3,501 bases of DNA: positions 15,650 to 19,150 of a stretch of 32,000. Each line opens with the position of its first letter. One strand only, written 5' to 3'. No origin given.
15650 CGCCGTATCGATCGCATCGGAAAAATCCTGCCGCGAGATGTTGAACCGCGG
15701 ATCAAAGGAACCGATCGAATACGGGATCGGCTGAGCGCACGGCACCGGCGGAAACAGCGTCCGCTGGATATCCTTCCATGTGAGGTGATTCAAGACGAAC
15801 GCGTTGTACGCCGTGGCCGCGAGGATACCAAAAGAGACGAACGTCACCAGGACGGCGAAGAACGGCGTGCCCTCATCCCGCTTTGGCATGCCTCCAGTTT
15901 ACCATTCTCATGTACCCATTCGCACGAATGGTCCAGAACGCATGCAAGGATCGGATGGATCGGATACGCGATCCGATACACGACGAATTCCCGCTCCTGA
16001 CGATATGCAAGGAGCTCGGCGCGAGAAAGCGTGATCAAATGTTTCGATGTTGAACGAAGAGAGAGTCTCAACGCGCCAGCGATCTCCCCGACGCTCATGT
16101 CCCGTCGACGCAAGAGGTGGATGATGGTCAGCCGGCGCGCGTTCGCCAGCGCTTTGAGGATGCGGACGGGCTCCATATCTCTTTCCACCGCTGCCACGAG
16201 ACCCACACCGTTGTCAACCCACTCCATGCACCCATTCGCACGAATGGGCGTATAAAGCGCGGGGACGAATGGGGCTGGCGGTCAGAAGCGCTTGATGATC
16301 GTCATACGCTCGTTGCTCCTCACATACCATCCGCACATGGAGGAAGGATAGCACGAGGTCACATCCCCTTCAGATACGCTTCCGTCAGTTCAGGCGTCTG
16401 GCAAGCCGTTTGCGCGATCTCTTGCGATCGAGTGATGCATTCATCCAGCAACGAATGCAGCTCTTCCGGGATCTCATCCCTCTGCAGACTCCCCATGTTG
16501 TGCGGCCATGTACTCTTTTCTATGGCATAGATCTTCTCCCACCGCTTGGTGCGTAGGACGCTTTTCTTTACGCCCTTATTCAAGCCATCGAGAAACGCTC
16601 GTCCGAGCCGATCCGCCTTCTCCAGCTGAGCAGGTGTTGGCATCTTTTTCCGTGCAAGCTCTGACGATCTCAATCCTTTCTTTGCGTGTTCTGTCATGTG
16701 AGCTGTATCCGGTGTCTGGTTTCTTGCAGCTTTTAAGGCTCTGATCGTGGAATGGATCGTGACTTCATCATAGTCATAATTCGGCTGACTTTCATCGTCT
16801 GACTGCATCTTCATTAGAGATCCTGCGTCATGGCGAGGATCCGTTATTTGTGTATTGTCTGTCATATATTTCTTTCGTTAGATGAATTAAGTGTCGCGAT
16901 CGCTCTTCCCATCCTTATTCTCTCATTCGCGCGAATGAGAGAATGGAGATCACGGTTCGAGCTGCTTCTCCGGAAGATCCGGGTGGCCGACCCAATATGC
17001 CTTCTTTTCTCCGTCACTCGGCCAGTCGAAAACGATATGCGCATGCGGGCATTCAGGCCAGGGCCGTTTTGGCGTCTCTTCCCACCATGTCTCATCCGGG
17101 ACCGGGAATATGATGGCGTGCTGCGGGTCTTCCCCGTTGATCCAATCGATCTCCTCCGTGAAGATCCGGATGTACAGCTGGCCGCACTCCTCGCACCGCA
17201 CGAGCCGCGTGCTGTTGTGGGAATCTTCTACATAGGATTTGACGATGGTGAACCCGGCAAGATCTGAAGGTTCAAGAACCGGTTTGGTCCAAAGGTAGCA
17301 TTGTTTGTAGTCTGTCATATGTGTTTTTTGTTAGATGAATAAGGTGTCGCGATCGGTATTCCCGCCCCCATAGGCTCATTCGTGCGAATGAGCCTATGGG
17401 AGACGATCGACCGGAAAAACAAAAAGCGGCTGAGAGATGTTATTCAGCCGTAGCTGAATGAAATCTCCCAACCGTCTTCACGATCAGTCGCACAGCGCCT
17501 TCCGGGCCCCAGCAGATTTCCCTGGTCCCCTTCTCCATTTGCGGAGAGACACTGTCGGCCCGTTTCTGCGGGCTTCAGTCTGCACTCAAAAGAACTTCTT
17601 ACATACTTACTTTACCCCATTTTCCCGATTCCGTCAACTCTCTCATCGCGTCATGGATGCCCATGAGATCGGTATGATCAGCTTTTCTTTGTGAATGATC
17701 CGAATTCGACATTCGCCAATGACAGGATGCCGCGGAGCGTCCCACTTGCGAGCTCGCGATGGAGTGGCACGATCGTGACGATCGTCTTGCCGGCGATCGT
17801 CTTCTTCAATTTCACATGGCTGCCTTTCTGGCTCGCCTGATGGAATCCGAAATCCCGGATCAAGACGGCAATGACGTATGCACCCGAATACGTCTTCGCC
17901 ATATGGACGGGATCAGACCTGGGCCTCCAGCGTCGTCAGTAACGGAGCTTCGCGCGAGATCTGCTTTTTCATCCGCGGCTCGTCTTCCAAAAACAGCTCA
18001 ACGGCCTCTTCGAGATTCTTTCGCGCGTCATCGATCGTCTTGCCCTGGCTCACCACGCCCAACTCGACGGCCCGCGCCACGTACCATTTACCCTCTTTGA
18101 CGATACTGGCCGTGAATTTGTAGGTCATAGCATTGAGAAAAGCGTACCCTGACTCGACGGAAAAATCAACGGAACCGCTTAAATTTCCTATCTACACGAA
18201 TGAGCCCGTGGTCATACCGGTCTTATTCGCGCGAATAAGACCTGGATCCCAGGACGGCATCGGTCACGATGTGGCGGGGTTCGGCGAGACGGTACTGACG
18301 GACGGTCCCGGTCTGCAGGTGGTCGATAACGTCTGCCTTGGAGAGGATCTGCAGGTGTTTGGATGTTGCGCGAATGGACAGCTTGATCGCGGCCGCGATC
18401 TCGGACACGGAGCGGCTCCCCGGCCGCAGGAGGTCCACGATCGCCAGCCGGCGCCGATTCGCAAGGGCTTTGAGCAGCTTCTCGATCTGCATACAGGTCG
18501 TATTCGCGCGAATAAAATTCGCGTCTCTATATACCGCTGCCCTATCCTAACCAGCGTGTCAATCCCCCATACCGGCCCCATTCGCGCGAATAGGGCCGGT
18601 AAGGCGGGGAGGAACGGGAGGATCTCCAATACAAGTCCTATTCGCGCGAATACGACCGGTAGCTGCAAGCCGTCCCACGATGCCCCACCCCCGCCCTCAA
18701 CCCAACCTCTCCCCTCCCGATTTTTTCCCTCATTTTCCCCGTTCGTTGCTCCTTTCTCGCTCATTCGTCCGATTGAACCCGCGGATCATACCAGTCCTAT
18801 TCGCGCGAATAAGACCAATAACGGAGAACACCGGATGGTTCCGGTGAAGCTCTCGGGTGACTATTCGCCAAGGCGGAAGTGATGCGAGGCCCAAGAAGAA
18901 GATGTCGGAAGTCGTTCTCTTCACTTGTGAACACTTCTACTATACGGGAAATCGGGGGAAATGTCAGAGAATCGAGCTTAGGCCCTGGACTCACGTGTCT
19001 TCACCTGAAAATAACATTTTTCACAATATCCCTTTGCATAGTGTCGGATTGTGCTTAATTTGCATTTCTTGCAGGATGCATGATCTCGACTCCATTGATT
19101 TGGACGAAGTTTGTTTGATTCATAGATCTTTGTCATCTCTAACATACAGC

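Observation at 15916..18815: A family of at least 10 palindromes built on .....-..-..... punctuates a co-directional array of small accessory genes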

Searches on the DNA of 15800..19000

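Call 31: search_rna_families(source=window, start=15800, end=19000, threshold=evalue, max_evalue=1, show_alignments=2)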
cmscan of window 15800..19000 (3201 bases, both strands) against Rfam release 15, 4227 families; matches with E-value up to 1: 0.
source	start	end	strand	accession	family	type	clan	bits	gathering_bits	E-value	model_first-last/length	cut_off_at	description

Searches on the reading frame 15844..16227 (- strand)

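Call 7: search_protein_families(library=pfam, proteins=[window:15844-16227:-], max_evalue=0.01)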
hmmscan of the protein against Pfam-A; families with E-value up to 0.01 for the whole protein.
window:15844-16227:- (127 aa): 5 families
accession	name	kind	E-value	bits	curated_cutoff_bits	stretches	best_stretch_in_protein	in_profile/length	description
PF01022.26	HTH_5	-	4.1e-05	23.8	22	1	31-73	3-45/47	Bacterial regulatory protein, arsR family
PF24035.1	DUF7344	-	0.00011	22.9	27.8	0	25-52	2-29/76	Domain of unknown function (DUF7344)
PF08100.18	Dimerisation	-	0.0019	18.4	25.6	1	22-85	17-82/93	O-methyltransferase dimerisation domain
PF12840.13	HTH_20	-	0.0026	18.1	27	1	27-75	1-50/51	Helix-turn-helix domain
PF21476.4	PF0610-like_N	-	0.0048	17.5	33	0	32-62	3-33/50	PF0610-like, N-terminal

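Call 44: search_protein_families(library=ncbifam, proteins=[window:15844-16227:-], max_evalue=0.01)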
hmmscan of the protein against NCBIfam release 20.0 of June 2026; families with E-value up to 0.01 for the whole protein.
window:15844-16227:- (127 aa): 7 families
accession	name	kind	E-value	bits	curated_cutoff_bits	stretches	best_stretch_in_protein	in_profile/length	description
NF033788.1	HTH_metalloreg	subfamily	6.5e-17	61.1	55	1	21-89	2-71/77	metalloregulator ArsR/SmtB family transcription factor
NF033789.1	repress_SdpR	subfamily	1.9e-14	53.3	100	1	24-88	2-66/79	autorepressor SdpR family transcription factor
NF007528.0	PRK10141.1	subfamily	1.4e-09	37.8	97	1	18-106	4-93/117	metalloregulator ArsR/SmtB family transcription factor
NF045707.1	Dbac_1936_reg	equivalog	9e-07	28.8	115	1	23-87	10-74/99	ArsR/SmtB-type metalloregulator TsoR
NF040642.1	sulf_sens_BigR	equivalog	1.1e-06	28.7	155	1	15-87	5-77/95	sulfite-sensing transcriptional repressor BigR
NF041413.1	ArsR_Rv2640c_fam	equivalog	0.0001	22.7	155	1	23-102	35-117/118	Rv2640c family ArsR-like transcriptional regulator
NF053755.1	MsvR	equivalog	0.0039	16.9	220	1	24-78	7-61/236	transcriptional factor MsvR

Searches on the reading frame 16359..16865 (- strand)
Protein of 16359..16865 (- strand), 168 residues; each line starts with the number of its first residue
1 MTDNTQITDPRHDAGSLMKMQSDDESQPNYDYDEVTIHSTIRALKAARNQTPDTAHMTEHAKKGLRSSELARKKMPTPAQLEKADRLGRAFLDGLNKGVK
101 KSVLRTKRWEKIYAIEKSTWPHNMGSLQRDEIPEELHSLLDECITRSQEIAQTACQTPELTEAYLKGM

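Call 7: search_protein_families(library=pfam, proteins=[window:16359-16865:-], max_evalue=0.01)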
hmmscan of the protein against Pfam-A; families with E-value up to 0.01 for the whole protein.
window:16359-16865:- (168 aa): 0 families

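Call 44: search_protein_families(library=ncbifam, proteins=[window:16359-16865:-], max_evalue=0.01)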
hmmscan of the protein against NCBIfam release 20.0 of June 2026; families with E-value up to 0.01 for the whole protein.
window:16359-16865:- (168 aa): 0 families

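Call 45: search_protein_families(library=padloc, proteins=[window:16359-16865:-], max_evalue=0.01)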
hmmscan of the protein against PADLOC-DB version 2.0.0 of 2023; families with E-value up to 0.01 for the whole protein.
window:16359-16865:- (168 aa): 0 families

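Call 46: search_protein_families(library=phrogs, proteins=[window:16359-16865:-], max_evalue=0.01)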
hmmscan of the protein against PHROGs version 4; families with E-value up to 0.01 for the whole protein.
window:16359-16865:- (168 aa): 0 families

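Call 47: find_encoding_contigs(protein=window:16359-16865:-, flank=6000, max_places=8)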
Protein window:16359-16865:- (168 aa): no gene with exactly this product is on record in the collection.

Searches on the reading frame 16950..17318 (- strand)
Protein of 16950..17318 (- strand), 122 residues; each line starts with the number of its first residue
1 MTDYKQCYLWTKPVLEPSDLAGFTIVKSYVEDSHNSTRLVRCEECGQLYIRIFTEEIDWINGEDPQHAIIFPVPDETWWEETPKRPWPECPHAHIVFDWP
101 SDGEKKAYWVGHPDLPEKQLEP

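Call 7: search_protein_families(library=pfam, proteins=[window:16950-17318:-], max_evalue=0.01)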
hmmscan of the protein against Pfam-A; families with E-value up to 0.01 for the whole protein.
window:16950-17318:- (122 aa): 0 families

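Call 44: search_protein_families(library=ncbifam, proteins=[window:16950-17318:-], max_evalue=0.01)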
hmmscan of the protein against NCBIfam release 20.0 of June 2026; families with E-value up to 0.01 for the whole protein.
window:16950-17318:- (122 aa): 0 families

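Call 45: search_protein_families(library=padloc, proteins=[window:16950-17318:-], max_evalue=0.01)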
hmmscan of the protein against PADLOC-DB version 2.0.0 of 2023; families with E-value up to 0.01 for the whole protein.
window:16950-17318:- (122 aa): 0 families

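Call 46: search_protein_families(library=phrogs, proteins=[window:16950-17318:-], max_evalue=0.01)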
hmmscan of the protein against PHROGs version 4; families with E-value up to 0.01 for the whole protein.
window:16950-17318:- (122 aa): 0 families

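Call 53: find_encoding_contigs(protein=window:16950-17318:-, flank=10000, max_places=10)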
Protein window:16950-17318:- (122 aa): 1 contig read that carries it; 1 place shown.
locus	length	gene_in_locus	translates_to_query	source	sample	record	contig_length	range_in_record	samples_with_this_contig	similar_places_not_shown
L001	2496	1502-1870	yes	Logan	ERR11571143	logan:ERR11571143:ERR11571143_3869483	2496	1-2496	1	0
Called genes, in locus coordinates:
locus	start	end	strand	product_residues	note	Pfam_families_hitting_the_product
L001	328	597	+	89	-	PF01022:HTH_5, PF12840:HTH_20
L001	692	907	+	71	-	PF24113:DUF7387 (weak)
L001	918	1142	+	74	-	PF07927:HicA_toxin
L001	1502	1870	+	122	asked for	-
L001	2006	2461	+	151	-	-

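Call 60: find_homologous_proteins(query=window:16950-17318:-, max_evalue=0.001)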
Query window:16950-17318:- (122 aa): 1 proteins with E <= 0.001 among 1 candidates.
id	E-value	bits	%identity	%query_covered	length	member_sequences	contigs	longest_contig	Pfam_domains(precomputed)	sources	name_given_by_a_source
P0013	8.2e-83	293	100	100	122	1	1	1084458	-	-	-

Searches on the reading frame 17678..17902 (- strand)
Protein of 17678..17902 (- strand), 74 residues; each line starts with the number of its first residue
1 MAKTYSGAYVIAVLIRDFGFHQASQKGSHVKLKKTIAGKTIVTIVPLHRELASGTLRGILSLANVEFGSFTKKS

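Call 7: search_protein_families(library=pfam, proteins=[window:17678-17902:-], max_evalue=0.01)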
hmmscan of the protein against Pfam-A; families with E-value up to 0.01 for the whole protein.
window:17678-17902:- (74 aa): 1 family
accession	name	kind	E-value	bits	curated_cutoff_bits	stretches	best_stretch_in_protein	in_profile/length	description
PF07927.17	HicA_toxin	-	3.7e-11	43.4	27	1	10-63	4-56/58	HicA toxin of bacterial toxin-antitoxin,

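Call 44: search_protein_families(library=ncbifam, proteins=[window:17678-17902:-], max_evalue=0.01)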
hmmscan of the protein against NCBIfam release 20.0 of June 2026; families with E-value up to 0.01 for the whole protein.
window:17678-17902:- (74 aa): 1 family
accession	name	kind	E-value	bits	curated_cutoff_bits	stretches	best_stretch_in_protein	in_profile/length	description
NF004130.0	PRK05618.1-5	equivalog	0.0016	17.9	199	1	12-48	73-109/212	50S ribosomal protein L25/general stress protein Ctc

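Call 54: find_encoding_contigs(protein=window:17678-17902:-, flank=10000, max_places=10)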
Protein window:17678-17902:- (74 aa): 1 contig read that carries it; 1 place shown.
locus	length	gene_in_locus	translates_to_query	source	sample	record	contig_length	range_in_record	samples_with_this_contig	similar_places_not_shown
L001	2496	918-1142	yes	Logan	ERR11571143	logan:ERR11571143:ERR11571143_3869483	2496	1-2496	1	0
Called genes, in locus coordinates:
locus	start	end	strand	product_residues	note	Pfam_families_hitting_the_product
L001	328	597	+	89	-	PF01022:HTH_5, PF12840:HTH_20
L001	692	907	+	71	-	PF24113:DUF7387 (weak)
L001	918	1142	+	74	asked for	PF07927:HicA_toxin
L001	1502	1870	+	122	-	-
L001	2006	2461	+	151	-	-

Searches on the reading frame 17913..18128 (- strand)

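Call 7: search_protein_families(library=pfam, proteins=[window:17913-18128:-], max_evalue=0.01)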
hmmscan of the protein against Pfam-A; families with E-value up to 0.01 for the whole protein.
window:17913-18128:- (71 aa): 3 families
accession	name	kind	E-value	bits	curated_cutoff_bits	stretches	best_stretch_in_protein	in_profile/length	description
PF24113.1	DUF7387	-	4.8e-06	27.3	27.9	1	9-48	17-56/85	Family of unknown function (DUF7387)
PF21748.3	UPF0150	-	3.5e-05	24.1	27.3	1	9-47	14-53/64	UPF0150-like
PF15919.11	HicB_lk_antitox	-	0.0016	19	27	1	24-61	22-59/123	HicB_like antitoxin of bacterial toxin-antitoxin system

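Call 44: search_protein_families(library=ncbifam, proteins=[window:17913-18128:-], max_evalue=0.01)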
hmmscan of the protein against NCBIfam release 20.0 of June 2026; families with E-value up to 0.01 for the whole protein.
window:17913-18128:- (71 aa): 0 families
